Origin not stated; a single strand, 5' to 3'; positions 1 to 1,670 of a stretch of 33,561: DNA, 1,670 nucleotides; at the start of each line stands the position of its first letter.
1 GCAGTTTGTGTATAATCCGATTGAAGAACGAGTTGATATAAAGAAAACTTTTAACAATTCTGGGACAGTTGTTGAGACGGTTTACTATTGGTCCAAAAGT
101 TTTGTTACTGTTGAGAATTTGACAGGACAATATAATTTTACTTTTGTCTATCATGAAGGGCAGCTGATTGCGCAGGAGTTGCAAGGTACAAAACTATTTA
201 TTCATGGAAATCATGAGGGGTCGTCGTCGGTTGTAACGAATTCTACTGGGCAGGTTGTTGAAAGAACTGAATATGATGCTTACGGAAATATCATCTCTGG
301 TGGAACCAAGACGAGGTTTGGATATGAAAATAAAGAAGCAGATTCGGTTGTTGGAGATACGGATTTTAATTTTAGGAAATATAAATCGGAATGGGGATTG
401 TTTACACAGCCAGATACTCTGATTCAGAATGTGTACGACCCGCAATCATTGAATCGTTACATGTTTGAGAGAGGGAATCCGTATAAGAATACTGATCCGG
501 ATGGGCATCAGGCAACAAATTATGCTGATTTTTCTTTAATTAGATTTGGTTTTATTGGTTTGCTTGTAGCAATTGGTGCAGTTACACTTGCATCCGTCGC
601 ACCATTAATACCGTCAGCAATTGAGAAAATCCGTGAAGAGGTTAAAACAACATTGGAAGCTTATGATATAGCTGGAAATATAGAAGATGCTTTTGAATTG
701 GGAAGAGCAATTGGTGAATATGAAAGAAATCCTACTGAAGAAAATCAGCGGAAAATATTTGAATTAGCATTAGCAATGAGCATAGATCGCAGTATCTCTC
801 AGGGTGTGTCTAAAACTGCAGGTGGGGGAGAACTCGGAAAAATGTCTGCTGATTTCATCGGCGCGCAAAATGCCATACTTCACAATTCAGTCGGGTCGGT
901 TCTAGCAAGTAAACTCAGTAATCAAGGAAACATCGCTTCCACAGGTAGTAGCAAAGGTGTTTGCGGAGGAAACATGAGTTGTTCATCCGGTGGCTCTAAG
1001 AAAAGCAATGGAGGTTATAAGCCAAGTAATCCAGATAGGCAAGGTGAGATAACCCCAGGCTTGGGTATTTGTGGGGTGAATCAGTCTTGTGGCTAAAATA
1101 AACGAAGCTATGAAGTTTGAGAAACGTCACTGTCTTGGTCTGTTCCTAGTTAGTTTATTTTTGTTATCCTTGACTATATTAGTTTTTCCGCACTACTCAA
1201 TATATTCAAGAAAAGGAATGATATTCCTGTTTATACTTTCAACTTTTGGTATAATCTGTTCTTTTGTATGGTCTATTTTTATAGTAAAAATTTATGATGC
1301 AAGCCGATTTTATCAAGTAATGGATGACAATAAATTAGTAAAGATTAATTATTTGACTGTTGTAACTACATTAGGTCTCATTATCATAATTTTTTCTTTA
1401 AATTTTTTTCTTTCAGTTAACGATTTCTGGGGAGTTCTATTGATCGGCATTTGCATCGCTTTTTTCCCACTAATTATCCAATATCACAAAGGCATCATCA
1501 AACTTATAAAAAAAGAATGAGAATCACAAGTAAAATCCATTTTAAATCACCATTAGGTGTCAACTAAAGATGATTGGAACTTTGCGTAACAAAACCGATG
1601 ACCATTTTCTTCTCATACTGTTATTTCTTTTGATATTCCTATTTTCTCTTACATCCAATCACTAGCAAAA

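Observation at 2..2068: RHS-core polymorphic toxin with an unrecognised membrane-helix-containing tip and two small membrane-protein immunity candidates, in an archaeal context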

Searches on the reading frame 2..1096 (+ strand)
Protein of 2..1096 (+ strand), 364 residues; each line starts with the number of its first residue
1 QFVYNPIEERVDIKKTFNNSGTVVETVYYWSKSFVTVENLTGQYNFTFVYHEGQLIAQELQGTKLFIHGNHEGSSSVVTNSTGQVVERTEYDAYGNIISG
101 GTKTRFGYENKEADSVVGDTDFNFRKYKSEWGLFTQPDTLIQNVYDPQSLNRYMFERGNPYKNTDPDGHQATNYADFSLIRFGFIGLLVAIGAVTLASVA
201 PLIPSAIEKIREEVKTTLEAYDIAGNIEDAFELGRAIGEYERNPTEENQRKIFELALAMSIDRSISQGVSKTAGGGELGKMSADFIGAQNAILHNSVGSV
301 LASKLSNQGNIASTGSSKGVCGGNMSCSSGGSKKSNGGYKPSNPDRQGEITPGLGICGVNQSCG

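Call 9: search_protein_families(library=pfam, proteins=[window:2-1096:+], max_evalue=0.01)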
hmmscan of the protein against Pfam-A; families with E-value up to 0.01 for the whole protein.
window:2-1096:+ (364 aa): 2 families
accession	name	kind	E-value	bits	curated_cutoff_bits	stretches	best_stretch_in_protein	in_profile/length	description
PF25023.1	TEN_YD-shell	-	0.00033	19.3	50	1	48-162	770-892/909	Teneurin YD-shell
PF03527.20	RHS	-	0.0091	16.3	27.9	0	66-98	3-35/38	RHS protein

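Call 10: search_protein_families(library=ncbifam, proteins=[window:2-1096:+], max_evalue=0.01)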
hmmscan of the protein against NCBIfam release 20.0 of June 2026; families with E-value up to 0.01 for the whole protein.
window:2-1096:+ (364 aa): 1 family
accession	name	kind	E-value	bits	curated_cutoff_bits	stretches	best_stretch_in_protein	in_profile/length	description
TIGR03696.1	Rhs_assc_core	domain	4e-12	46.5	32.5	1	91-169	1-76/76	RHS repeat-associated core domain-containing protein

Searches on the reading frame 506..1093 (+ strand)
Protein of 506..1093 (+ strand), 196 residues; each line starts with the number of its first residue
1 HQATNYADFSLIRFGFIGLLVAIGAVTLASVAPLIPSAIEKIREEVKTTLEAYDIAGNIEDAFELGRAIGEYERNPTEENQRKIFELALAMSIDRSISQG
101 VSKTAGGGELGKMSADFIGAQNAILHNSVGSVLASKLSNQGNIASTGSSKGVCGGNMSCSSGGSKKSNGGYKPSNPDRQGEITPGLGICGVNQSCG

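Call 18: find_homologous_proteins(query=window:506-1093:+, max_evalue=0.01)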
Query window:506-1093:+: 268 candidates shared short words with the query, none scored E <= 0.01.

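Call 28: search_protein_representatives(protein=window:506-1093:+)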
Query: 196 residues. Proteins with E-value up to 0.001 (for the whole library): 4; up to 1e-10: 2; up to 1e-30: 1. The best 4 are listed.
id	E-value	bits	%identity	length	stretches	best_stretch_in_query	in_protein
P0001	4.2e-120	414.8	100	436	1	1-196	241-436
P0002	5.8e-19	85.1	41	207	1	18-195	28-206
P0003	1.7e-05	41.2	30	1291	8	34-70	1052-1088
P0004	2.5e-04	37.4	31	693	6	108-166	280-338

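Call 29: predict_structure(protein=window:506-1093:+)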
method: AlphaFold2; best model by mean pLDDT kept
length: 196 residues; sequences in the alignment: 1
mean_pLDDT: 43.0   pTM: 0.28
mean pLDDT of the five models: 43.0, 40.0, 39.9, 39.8, 38.5
residues with pLDDT >= 90: 0; 70-90: 4; 50-70: 35; < 50: 157
segments of 3 or more residues with pLDDT < 50: 1-14, 22-24, 26-57, 92-196
pLDDT, mean of each block of 10 residues (from residue 1): 38 48 49 44 42 44 60 67 61 39 34 38 38 35 35 34 40 43 35 34
secondary structure, 60 per line:
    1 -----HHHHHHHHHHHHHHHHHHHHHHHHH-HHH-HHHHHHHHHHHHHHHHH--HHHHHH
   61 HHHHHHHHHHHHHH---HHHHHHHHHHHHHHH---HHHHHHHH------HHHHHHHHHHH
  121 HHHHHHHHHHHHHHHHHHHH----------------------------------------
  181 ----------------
elements in order: H6-30 H36-52 H55-74 H78-92 H96-103 H110-140

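Call 31: find_encoding_contigs(protein=P0002, flank=10000)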
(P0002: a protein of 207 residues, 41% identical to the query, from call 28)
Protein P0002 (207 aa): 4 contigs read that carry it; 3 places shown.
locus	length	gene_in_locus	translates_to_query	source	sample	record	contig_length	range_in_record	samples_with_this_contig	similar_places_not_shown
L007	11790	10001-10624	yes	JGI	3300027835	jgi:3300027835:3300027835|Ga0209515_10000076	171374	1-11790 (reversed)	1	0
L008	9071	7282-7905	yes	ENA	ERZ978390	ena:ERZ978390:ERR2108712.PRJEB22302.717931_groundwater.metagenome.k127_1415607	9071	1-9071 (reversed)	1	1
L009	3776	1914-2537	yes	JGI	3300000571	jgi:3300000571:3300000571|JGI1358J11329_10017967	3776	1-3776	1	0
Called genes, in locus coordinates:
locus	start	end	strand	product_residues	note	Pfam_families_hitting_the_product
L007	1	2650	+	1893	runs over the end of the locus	PF03534:SpvB, PF01839:FG-GAP (faint), PF13517:FG-GAP_3 (weak), PF12256:TcdB_toxin_midN, PF25023:TEN_YD-shell (weak), PF05593:RHS_repeat (weak), PF25023:TEN_YD-shell (weak)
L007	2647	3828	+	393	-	PF25023:TEN_YD-shell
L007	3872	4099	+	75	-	-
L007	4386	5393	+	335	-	-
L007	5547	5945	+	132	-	-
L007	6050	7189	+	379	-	PF01548:DEDD_Tnp_IS110, PF02371:Transposase_20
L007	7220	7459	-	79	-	-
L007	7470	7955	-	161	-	-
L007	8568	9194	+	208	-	-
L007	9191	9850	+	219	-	-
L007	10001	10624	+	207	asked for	-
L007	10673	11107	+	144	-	-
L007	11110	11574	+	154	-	-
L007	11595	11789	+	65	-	?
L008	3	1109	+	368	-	?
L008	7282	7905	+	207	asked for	-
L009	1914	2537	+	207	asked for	-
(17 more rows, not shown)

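Call 46: search_solved_structures(query=A2, max_evalue=10)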
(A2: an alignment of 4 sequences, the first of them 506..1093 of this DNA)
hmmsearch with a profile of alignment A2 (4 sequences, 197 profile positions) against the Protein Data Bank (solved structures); distinct sequences matched with E-value up to 10: 7.
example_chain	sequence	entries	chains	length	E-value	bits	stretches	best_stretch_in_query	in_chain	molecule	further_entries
3j7a_Y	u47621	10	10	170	0.28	14.3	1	155-192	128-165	40S ribosomal protein eS19 | 40S ribosomal protein S19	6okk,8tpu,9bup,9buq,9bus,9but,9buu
3jbn_Y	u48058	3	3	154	0.28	14.3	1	155-192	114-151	40S ribosomal protein eS19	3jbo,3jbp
7bml_A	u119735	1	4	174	0.45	13.6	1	80-128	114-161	Outer surface protein C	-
7uj2_A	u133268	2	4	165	0.48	13.5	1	80-127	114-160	Outer surface protein C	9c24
6sga_Fb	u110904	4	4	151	1.6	11.8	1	36-109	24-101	mt-SAF31 | Complex 1 protein (LYR family)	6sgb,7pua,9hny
1q6h_A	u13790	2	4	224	6.6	9.8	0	47-161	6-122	FKBP-type peptidyl-prolyl cis-trans isomerase fkpA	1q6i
1q6u_A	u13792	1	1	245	8.8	9.4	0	47-161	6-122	FKBP-type peptidyl-prolyl cis-trans isomerase fkpA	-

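Call 47: find_homologous_proteins(query=A2, max_evalue=0.001)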
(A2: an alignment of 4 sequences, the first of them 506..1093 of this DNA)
Query A2 (4 sequences): 5492 candidates shared short words with the query, none scored E <= 0.001.

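Call 51: search_protein_families(library=pfam, proteins=[window:506-1093:+, P0002, L007:10673-11107:+], max_evalue=10)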
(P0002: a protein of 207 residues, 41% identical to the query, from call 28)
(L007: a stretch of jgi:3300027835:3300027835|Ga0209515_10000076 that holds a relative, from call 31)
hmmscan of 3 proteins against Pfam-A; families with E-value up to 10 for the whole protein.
window:506-1093:+ (196 aa): 1 family
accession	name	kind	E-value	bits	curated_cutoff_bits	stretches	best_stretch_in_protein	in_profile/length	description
PF02783.20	MCR_beta_N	-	0.088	12.9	22.2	1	25-74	16-63/182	Methyl-coenzyme M reductase beta subunit, N-terminal domain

P0002 (207 aa): 0 families

L007:10673-11107:+ (144 aa): 16 families
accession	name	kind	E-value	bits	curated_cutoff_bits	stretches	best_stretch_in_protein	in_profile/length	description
PF20134.4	DUF6524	-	0.0049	17.1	27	1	18-102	38-116/131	Family of unknown function (DUF6524)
PF03706.18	LPG_synthase_TM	-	0.023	14.6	33.4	2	10-66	118-172/302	Lysylphosphatidylglycerol synthase TM region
PF04418.17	DUF543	-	0.047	14.1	24.1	1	71-114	15-58/75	Domain of unknown function (DUF543)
PF24661.1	DUF7649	-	0.13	12.8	27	1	84-125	25-67/85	Domain of unknown function (DUF7649)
PF02453.23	Reticulon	-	0.18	12.1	31.8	1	15-128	13-124/157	Reticulon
PF15099.11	PIRT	-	0.3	11.3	30.6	1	16-69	62-114/128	Phosphoinositide-interacting protein family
PF13567.11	DUF4131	-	0.36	11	31.6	2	11-70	7-60/165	Domain of unknown function (DUF4131)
PF06645.18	SPC12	-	0.41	11.2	23.6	1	8-41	33-66/71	Microsomal signal peptidase 12 kDa subunit (SPC12)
PF09946.14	DUF2178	-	0.98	10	22.8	1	11-52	64-104/104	Predicted membrane protein (DUF2178)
PF12669.12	FeoB_associated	-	1.1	10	27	0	46-67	6-27/44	FeoB-associated Cys-rich membrane protein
PF04932.20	Wzy_C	-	1.1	9.4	31.7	1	92-140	21-70/149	O-Antigen ligase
PF04246.17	RseC_MucC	-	1.8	8.9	24.4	1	18-75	75-129/130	Positive regulator of sigma(E), RseC/MucC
PF10864.13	DUF2663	-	3.5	8.4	25.2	1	9-78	23-91/127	Protein of unknown function (DUF2663)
PF20389.3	DUF6684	-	3.8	8.1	24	1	6-57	11-60/79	Family of unknown function (DUF6684)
PF20040.4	DUF6442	-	5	7.9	25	1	16-59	56-99/102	Family of unknown function (DUF6442)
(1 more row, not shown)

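Call 59: predict_structure(alignment_id=A3)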
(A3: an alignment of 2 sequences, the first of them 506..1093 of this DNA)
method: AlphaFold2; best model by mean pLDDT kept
length: 196 residues; sequences in the alignment: 2
mean_pLDDT: 37.0   pTM: 0.27
mean pLDDT of the five models: 37.0, 35.4, 35.3, 34.1, 34.0
residues with pLDDT >= 90: 0; 70-90: 2; 50-70: 26; < 50: 168
segments of 3 or more residues with pLDDT < 50: 1-59, 91-196
pLDDT, mean of each block of 10 residues (from residue 1): 26 35 34 37 43 41 55 61 56 35 34 38 34 30 27 31 31 33 29 28
secondary structure, 60 per line:
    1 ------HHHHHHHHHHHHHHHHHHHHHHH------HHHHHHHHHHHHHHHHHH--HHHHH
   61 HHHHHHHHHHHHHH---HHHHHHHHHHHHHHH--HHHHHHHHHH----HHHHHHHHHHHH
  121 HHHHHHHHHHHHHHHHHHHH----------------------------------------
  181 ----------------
elements in order: H7-29 H36-53 H56-74 H78-92 H95-104 H109-140

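Call 83: fold_search(model_id=the predicted structure, library=pdb)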
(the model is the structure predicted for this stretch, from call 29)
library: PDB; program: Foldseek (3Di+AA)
matches with E <= 10: 217; with E <= 0.001: 0
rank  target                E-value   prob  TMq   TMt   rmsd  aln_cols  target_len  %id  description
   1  8xz9_E                3.8e-01  0.89  0.26  0.09   3.8        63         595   25  BA.2.86 Spike in complex with bovine ACE2 (bound 2 ACE2) (released 2024-11-13)
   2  9q3u_A                7.5e-01  0.75  0.26  0.10   4.1        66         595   26  Cryo EM structure of elk ACE2 in complex with SARS-CoV-2 spike trimer (released 2026-02-25)
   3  7yv8_A                8.0e-01  0.72  0.25  0.09   3.8        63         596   25  Cryo-EM structure of SARS-CoV-2 Omicron BA.2 RBD in complex with golden hamster ACE2 (local refinement) (released 2023-07-19)
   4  9kwy_A                8.6e-01  0.66  0.25  0.09   3.9        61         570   28  Cryo-EM structure of SARS-CoV-2 RBD in complex with ACE2 and mAb 1C4 (released 2026-03-18)
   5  7wsk_A                1.1e+00  0.60  0.24  0.09   3.9        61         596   24  Crystal structure of SARS-CoV-2 Omicron spike receptor-binding domain in complex with civet ACE2 (released 2022-06-08)
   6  7c8d_A                1.1e+00  0.60  0.25  0.09   4.3        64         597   26  Cryo-EM structure of cat ACE2 and SARS-CoV-2 RBD (released 2020-09-02)
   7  8hfx_E                1.1e+00  0.57  0.25  0.09   4.5        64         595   25  Cryo-EM structure of SARS-CoV-2 Omicron BA.1 spike protein in complex with white-tailed deer ACE2 (released 2023-08-30)
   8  4fi5                  1.1e+00  0.51  0.22  0.55   7.2        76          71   22  Crystal structure of the N-terminal domain of Hantaan virus strain 76-118 nucleoprotein (released 2012-06-20)
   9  7wsh_A                1.2e+00  0.63  0.26  0.09   3.8        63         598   25  Cryo-EM structure of SARS-CoV-2 spike receptor-binding domain in complex with sea lion ACE2 (released 2022-11-09)
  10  8gry_A                1.2e+00  0.60  0.25  0.09   4.5        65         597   22  Cryo-EM structure of SARS-CoV-2 Omicron BA.2 RBD in complex with rat ACE2 (local refinement) (released 2023-07-19)
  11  2ic9_A                1.2e+00  0.30  0.20  0.49   9.9        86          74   20  The Coiled-coil Domain (residues 1-93) Structure of the Sin Nombre Virus Nucleocapsid Protein (released 2007-02-27)
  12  7yvu_A                1.3e+00  0.57  0.25  0.09   4.2        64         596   23  Cryo-EM structure of SARS-CoV-2 Omicron BA.2 RBD in complex with mouse ACE2 (local refinement) (released 2023-07-19)
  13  8zwe_B                1.4e+00  0.54  0.25  0.09   4.3        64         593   23  Cryo-EM structure of MRCoV RBD in complex with mink ACE2 (released 2025-03-12)
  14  6cnm_A                1.5e+00  0.06  0.16  0.10  23.9       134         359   17  Cryo-EM structure of the human SK4/calmodulin channel complex (released 2018-05-02)
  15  7dhx_A                1.6e+00  0.57  0.26  0.09   3.8        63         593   25  Crystal structure of SARS-CoV-2 RBD binding to pangolin ACE2 (released 2021-09-29)
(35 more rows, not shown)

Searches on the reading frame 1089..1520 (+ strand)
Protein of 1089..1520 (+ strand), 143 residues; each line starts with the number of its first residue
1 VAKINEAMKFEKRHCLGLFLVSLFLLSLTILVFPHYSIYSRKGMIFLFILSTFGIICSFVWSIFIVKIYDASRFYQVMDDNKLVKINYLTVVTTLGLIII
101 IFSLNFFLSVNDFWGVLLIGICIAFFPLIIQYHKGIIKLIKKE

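Call 9: search_protein_families(library=pfam, proteins=[window:1089-1520:+], max_evalue=0.01)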
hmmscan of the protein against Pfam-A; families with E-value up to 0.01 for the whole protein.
window:1089-1520:+ (143 aa): 1 family
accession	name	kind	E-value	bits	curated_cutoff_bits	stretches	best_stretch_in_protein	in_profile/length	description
PF03030.21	H_PPase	-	0.0033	16.6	29.7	1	32-125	231-316/645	Inorganic H+ pyrophosphatase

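Call 10: search_protein_families(library=ncbifam, proteins=[window:1089-1520:+], max_evalue=0.01)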
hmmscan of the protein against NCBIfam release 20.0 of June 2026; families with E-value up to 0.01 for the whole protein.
window:1089-1520:+ (143 aa): 0 families

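Call 51: search_protein_families(library=pfam, proteins=[window:1089-1520:+], max_evalue=10)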
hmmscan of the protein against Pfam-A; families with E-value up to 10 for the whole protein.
window:1089-1520:+ (143 aa): 4 families
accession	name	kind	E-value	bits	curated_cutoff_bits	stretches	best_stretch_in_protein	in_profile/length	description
PF03030.21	H_PPase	-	0.0033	16.6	29.7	1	32-125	231-316/645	Inorganic H+ pyrophosphatase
PF14093.11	DUF4271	-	0.015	15.6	29.7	1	7-139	43-176/206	Domain of unknown function (DUF4271)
PF14802.11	TMEM192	-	0.89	9.1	25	1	41-111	101-170/236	TMEM192 family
PF03334.19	PhaG_MnhG_YufB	-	7.2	7.4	23.4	1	83-124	23-65/80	Na+/H+ antiporter subunit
